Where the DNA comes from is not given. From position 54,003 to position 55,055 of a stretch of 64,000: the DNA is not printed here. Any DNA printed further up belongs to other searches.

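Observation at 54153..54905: A secreted coiled-coil protein gene is inserted inside the S10 ribosomal operon between rpsS (S19) and rplV (L22)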

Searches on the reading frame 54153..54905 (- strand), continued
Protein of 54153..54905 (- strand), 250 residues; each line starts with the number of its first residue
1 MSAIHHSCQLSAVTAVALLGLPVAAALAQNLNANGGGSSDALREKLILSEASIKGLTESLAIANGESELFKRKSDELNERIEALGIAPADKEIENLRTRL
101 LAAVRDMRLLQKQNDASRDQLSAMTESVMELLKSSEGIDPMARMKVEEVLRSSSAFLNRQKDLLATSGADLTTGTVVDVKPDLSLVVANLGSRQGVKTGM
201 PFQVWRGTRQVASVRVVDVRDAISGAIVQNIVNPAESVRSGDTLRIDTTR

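Call 27: find_encoding_contigs(protein=P0268, flank=3000, max_places=1)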
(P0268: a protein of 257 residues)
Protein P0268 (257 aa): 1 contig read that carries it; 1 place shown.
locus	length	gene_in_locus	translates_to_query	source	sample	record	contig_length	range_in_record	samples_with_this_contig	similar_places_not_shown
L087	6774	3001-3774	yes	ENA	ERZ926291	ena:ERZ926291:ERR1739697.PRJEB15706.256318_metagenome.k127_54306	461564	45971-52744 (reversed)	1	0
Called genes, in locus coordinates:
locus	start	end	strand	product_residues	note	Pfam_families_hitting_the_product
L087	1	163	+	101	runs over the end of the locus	PF00338:Ribosomal_S10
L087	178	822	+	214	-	PF00297:Ribosomal_L3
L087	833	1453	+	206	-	PF00573:Ribosomal_L4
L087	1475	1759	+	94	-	PF00276:Ribosomal_L23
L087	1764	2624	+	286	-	PF00181:Ribosomal_L2_N, PF03947:Ribosomal_L2_C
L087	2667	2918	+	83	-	PF00203:Ribosomal_S19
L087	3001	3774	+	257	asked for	-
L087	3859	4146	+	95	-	PF00237:Ribosomal_L22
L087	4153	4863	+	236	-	PF05316:VAR1 (faint), PF07650:KH_2, PF00189:Ribosomal_S3_C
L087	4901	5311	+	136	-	PF00252:Ribosomal_L16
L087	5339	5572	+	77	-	PF00831:Ribosomal_L29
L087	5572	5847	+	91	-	PF00366:Ribosomal_S17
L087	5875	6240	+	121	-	PF00238:Ribosomal_L14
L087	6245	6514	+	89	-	PF00467:KOW, PF17136:ribosomal_L24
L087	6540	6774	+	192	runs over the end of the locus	PF00281:Ribosomal_L5, PF00673:Ribosomal_L5_C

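Call 34: find_homologous_proteins(query=A2, max_evalue=0.001)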
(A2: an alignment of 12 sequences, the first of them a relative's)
Query A2 (12 sequences) (264 aa, profile of the alignment): 45 proteins with E <= 0.001 among 8000 candidates.
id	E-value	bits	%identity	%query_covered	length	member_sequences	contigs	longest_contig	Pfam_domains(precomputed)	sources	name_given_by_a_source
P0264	4.9e-81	290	100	100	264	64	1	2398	-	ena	-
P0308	1.7e-79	285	97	100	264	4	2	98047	-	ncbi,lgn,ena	-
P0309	3.9e-74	267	86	100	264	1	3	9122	-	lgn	-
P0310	1.7e-72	262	81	100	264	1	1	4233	-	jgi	jgi:hypothetical protein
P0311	5.8e-72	260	80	100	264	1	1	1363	-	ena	-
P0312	6.2e-72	260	81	96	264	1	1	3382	-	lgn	-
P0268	9.2e-72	260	35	31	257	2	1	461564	-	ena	-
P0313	1.8e-71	259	79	96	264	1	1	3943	-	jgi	jgi:hypothetical protein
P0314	4.2e-71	258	81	95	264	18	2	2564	-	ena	-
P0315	5.0e-71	257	31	73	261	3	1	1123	-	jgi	jgi:hypothetical protein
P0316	6.3e-71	257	30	74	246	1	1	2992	-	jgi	jgi:hypothetical protein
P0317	2.0e-70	255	34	74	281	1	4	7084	-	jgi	-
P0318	3.5e-70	254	81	95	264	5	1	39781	-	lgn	-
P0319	2.1e-69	252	77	96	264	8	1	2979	-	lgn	-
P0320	4.1e-69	251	77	100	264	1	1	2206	-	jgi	-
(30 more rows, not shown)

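Call 37: list_cluster_members(proteins=[P0155, P0185, P0200, P0169, P0211, P0233, P0213, P0220, P0223, P0129])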
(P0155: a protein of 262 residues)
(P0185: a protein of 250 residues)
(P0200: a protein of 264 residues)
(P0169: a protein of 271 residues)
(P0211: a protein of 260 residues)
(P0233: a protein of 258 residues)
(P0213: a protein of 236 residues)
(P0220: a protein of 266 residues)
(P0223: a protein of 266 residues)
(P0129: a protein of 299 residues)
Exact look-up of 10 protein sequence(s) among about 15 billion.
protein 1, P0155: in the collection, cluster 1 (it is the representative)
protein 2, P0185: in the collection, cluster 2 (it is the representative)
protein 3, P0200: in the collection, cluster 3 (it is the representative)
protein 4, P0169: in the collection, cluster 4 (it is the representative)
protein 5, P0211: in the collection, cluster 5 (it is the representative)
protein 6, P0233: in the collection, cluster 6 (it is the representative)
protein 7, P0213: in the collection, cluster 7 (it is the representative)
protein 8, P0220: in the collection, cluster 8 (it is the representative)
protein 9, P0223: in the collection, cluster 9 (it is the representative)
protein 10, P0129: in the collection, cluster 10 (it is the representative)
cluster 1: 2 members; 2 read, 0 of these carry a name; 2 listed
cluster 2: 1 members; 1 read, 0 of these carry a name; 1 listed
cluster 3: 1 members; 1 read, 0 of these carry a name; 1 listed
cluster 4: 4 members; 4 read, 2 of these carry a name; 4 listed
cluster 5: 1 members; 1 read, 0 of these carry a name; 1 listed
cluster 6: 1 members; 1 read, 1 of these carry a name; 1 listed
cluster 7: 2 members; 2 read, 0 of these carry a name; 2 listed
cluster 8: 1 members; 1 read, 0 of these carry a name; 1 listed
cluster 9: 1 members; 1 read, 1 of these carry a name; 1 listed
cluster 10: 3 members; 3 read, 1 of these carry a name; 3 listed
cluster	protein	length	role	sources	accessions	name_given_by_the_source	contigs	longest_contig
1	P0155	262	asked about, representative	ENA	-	-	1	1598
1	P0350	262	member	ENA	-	-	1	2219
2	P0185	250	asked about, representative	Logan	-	-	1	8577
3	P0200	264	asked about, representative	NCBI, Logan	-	-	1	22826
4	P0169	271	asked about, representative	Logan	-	-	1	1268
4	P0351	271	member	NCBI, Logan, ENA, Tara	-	strand:- start:19090 stop:19905 length:816 start_codon:yes stop_codon:yes ...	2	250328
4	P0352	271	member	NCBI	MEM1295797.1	MAG: hypothetical protein AAGH89_10565 [Verrucomicrobiota bacterium]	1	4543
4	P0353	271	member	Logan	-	-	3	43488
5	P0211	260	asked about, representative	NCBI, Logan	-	-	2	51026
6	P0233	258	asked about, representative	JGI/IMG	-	hypothetical protein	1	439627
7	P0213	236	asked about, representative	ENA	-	-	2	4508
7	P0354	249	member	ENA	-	-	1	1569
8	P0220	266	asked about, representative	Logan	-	-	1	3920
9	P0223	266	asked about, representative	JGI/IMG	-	hypothetical protein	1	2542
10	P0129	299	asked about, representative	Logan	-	-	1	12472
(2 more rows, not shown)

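Call 43: search_solved_structures(query=A3, max_evalue=10, show_alignments=2)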
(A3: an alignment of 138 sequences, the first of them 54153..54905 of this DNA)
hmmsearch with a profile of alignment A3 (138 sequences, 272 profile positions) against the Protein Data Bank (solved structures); distinct sequences matched with E-value up to 10: 64 (the best 60 are shown).
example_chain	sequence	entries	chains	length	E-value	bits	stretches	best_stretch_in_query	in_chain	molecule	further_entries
8tzk_E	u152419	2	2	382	0.00079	22.2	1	11-115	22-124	Peptidase M23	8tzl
3trt_A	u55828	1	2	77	0.0018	21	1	33-97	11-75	Vimentin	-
3nwh_A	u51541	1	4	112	0.0028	20.4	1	25-94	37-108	Bone marrow stromal antigen 2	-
2xg7_A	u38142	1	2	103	0.0032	20.2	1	25-94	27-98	BONE MARROW STROMAL ANTIGEN 2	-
3mqb_A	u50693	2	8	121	0.0037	20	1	25-94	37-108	Bone marrow stromal antigen 2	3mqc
3jc8_Ta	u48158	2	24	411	0.0046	19.7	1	198-266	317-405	LysM domain protein | TsaP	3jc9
7d2e_A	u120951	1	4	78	0.0051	19.6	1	35-94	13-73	Liprin-alpha-2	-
2x7a_A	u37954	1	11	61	0.0072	19.1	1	44-93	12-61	BONE MARROW STROMAL ANTIGEN 2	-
8hd0_E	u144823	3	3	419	0.017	17.8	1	8-113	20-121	Murein hydrolase activator EnvC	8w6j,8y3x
3klt_A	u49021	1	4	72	0.024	17.3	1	35-97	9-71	Vimentin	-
4zxq_A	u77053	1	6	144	0.03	17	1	17-100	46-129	Tail needle protein gp26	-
3mq7_A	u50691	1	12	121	0.054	16.2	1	25-94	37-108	Bone marrow stromal antigen 2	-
5djn_A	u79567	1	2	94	0.056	16.1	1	33-100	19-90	Kinesin-like protein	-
6dm9_B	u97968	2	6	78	0.097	15.3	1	120-179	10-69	DHD15_extended_B | DHD15_closed_B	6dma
9j3d_D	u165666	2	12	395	0.15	14.7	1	229-260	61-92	RND efflux system, MexC-like protein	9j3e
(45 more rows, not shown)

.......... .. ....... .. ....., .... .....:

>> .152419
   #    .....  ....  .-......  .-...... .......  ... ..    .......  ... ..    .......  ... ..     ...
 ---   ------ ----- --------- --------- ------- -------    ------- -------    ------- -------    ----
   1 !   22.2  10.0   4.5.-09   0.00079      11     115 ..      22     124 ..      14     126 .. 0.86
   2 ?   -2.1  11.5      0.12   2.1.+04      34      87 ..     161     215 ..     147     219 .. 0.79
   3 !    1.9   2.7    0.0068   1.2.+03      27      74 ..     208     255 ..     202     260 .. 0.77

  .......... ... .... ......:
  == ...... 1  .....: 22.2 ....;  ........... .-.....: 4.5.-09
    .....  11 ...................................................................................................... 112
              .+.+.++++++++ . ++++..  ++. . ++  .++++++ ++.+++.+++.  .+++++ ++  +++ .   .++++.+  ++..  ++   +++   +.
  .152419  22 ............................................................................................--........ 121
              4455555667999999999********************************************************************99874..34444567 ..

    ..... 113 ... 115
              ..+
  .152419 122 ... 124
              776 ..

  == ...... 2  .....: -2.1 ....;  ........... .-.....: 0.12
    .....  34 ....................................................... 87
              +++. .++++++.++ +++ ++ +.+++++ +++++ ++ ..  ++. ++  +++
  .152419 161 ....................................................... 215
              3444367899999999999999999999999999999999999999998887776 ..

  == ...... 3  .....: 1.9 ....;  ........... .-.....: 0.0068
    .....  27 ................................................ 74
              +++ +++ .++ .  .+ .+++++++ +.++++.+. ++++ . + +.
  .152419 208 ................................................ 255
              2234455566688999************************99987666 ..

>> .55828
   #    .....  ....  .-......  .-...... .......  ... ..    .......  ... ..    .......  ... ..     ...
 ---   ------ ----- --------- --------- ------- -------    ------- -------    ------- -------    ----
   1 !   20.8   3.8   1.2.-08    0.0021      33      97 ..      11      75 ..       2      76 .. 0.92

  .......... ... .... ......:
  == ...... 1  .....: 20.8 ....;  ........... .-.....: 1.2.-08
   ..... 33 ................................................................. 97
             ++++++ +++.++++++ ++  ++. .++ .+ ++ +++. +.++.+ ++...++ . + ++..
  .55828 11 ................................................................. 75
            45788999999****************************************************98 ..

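Call 44: search_protein_families(library=pfam, alignment_id=A3, max_evalue=0.01)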
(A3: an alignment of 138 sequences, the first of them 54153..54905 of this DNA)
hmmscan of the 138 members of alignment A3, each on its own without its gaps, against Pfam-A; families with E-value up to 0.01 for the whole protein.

A. member 1, window:54153-54905:- (250 aa): 2 families
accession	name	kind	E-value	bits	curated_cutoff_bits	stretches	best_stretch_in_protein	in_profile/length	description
PF23204.1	KIF21A_2nd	-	0.0045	17.7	27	0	64-102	37-74/90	KIF21A-like domain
PF16538.11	FlgT_C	-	0.0082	17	27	0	186-207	4-25/77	Flagellar assembly protein T, C-terminal domain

B. families by the number of members that match (of 138 scanned): 51 families (the first 25 are shown)
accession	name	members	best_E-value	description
PF16538.11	FlgT_C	35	7.5e-05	Flagellar assembly protein T, C-terminal domain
PF18035.6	Bap31_Bap29_C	2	5.3e-05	Bap31/Bap29 cytoplasmic coiled-coil domain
PF08614.16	ATG16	2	7.8e-05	Autophagy protein 16 (ATG16)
PF25785.1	TPR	2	8.2e-05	Nucleoprotein TPR-like domain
PF05622.17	HOOK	2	0.00017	HOOK protein coiled-coil region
PF06005.17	ZapB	2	0.0015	Cell division protein ZapB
PF10473.14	CENP-F_leu_zip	2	0.0018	Leucine-rich repeats of kinetochore protein Cenp-F/LEK1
PF09789.14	CC149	2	0.0024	Coiled-coil domain-containing protein 149-A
PF24627.1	PUMA_CC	2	0.0032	PUMA coiled-coil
PF25443.1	ANG-1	2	0.0035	ANG-1-like domain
PF04085.20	MreC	2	0.0043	Rod shape-determining protein MreC, barrel core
PF05859.17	Mis12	1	0.00025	Mis12 protein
PF07111.17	HCR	1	0.00034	Alpha helical coiled-coil rod protein (HCR)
PF06657.18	Cep57_MT_bd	1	0.00039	Centrosome microtubule-binding domain of Cep57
PF25764.1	KIF21A_4th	1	0.00042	KIF21A-like domain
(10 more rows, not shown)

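Call 45: predict_structure(alignment_id=A3)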
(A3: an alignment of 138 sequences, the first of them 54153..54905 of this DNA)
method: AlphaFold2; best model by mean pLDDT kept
length: 250 residues; sequences in the alignment: 138
mean_pLDDT: 86.3   pTM: 0.49
mean pLDDT of the five models: 86.3, 85.2, 84.5, 84.2, 82.6
residues with pLDDT >= 90: 168; 70-90: 33; 50-70: 43; < 50: 6
segments of 3 or more residues with pLDDT < 50: 1-6
pLDDT, mean of each block of 10 residues (from residue 1): 47 58 63 61 93 97 98 94 73 85 95 93 92 92 92 88 71 94 96 96 96 98 97 95 90
secondary structure, 60 per line:
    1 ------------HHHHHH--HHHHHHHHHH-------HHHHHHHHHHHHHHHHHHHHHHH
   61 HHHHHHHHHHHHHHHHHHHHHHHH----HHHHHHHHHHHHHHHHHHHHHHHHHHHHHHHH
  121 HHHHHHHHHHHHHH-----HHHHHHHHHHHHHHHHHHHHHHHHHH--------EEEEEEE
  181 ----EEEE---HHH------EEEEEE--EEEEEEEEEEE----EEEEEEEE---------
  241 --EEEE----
elements in order: H13-18 H21-30 H38-84 H89-134 H140-165 E174-180 E185-188 E201-206 E209-219 E224-231 E243-246

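Call 50: fold_search(model_id=the predicted structure, library=pdb)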
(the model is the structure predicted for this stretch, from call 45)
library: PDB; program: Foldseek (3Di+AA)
matches with E <= 10: 1079; with E <= 0.001: 7
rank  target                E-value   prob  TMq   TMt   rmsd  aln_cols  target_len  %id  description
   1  8z5n_0                4.5e-05  1.00  0.26  0.18   9.2       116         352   23  Cryo-EM structure of the LPHT ring (released 2025-10-22)
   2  3w1e                  6.6e-05  1.00  0.28  0.20   9.9       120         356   23  Structure of FlgT, a flagellar basal body component protein (released 2013-04-03)
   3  2j5u_A                5.8e-04  1.00  0.19  0.23  10.7       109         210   13  MreC Lysteria monocytogenes (released 2006-12-11)
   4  6tmh_A                6.2e-04  1.00  0.27  0.14   4.7        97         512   20  Cryo-EM structure of Toxoplasma gondii mitochondrial ATP synthase dimer, OSCP/F1/c-ring model (released 2020-12-16)
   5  4xd7_C                7.0e-04  1.00  0.23  0.13   3.1        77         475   17  Structure of thermophilic F1-ATPase inhibited by epsilon subunit (released 2015-08-26)
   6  7p3n_A                7.9e-04  1.00  0.26  0.13   6.5        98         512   20  F1Fo-ATP synthase from Acinetobacter baumannii (state 2) (released 2022-02-02)
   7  9o19_B                8.4e-04  1.00  0.26  0.14   4.9        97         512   16  Pseudomonas aeruginosa ATPase State1 (released 2025-12-10)
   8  7l1q_B                1.0e-03  1.00  0.23  0.13   2.9        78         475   19  PS3 F1-ATPase Binding/TS Dwell (released 2021-07-21)
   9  7njq_B                1.0e-03  1.00  0.24  0.12   8.0        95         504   13  Mycobacterium smegmatis ATP synthase state 3a (released 2021-10-27)
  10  9o1c_C                1.0e-03  1.00  0.25  0.13   6.4        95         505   16  Pseudomonas aeruginosa ATPase State2 (released 2025-12-10)
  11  9avj_B                1.1e-03  1.00  0.24  0.13   2.9        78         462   19  PS3 F1 ATPase Wild type (released 2024-10-30)
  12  6z1r_C                1.1e-03  1.00  0.26  0.14   4.4        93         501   16  bovine ATP synthase F1-peripheral stalk domain, state 2 (released 2020-09-09)
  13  9vkp_C                1.1e-03  1.00  0.24  0.12  10.5        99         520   14  Cryo-EM structure of F-ATP synthase from Mycobacteroides abscessus (Rotational State 1) (released 2026-01-14)
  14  6zpo_A                1.3e-03  1.00  0.27  0.14   4.6        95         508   16  bovine ATP synthase monomer state 1 (combined) (released 2020-09-09)
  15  9nvl_C                1.4e-03  1.00  0.24  0.13   2.7        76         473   17  ATPase Hybrid F1 with the ancestral core domains Binding Dwell (released 2025-11-05)
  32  7eft_B                2.6e-03  1.00  0.21  0.23   6.5       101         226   21  Crystal structure of cell shape-determining protein MreC (released 2021-10-20)
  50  2j5u_B                3.3e-03  0.99  0.21  0.25   8.0       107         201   17  MreC Lysteria monocytogenes (released 2006-12-11)
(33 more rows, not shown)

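Call 54: find_encoding_contigs(protein=P0233, flank=2500, max_places=1)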
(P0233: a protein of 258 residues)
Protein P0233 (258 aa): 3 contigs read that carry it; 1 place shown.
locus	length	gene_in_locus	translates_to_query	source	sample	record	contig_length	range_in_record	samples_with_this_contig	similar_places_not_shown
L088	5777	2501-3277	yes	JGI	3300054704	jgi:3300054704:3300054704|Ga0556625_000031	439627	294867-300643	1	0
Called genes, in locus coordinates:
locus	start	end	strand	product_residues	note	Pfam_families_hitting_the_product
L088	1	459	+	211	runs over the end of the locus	PF00297:Ribosomal_L3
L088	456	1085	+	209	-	PF00573:Ribosomal_L4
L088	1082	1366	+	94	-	PF00276:Ribosomal_L23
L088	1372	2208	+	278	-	PF00181:Ribosomal_L2_N, PF03947:Ribosomal_L2_C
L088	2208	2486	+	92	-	PF00203:Ribosomal_S19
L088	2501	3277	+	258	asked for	-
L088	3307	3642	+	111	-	PF00237:Ribosomal_L22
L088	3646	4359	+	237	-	PF07650:KH_2, PF00189:Ribosomal_S3_C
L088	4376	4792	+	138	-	PF00252:Ribosomal_L16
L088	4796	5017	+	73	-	PF00831:Ribosomal_L29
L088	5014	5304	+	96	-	PF00366:Ribosomal_S17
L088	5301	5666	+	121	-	PF00238:Ribosomal_L14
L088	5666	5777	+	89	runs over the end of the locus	PF00467:KOW, PF17136:ribosomal_L24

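Call 55: find_encoding_contigs(protein=P0351, flank=2500, max_places=1)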
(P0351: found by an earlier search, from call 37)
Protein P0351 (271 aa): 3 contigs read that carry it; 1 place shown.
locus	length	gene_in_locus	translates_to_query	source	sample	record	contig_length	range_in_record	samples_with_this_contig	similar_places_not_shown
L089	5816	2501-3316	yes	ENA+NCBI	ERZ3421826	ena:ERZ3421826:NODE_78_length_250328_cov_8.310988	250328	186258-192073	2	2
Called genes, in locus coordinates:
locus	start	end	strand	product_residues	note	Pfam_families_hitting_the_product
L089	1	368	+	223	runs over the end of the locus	PF00297:Ribosomal_L3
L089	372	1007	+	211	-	PF00573:Ribosomal_L4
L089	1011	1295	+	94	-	PF00276:Ribosomal_L23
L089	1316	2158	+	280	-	PF00181:Ribosomal_L2_N, PF03947:Ribosomal_L2_C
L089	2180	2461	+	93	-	PF00203:Ribosomal_S19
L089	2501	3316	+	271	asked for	-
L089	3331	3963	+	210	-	PF00237:Ribosomal_L22, PF14520:HHH_5 (faint)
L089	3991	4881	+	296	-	PF07650:KH_2, PF00189:Ribosomal_S3_C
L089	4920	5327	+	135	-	PF00252:Ribosomal_L16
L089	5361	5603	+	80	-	PF00831:Ribosomal_L29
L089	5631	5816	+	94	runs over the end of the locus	PF00366:Ribosomal_S17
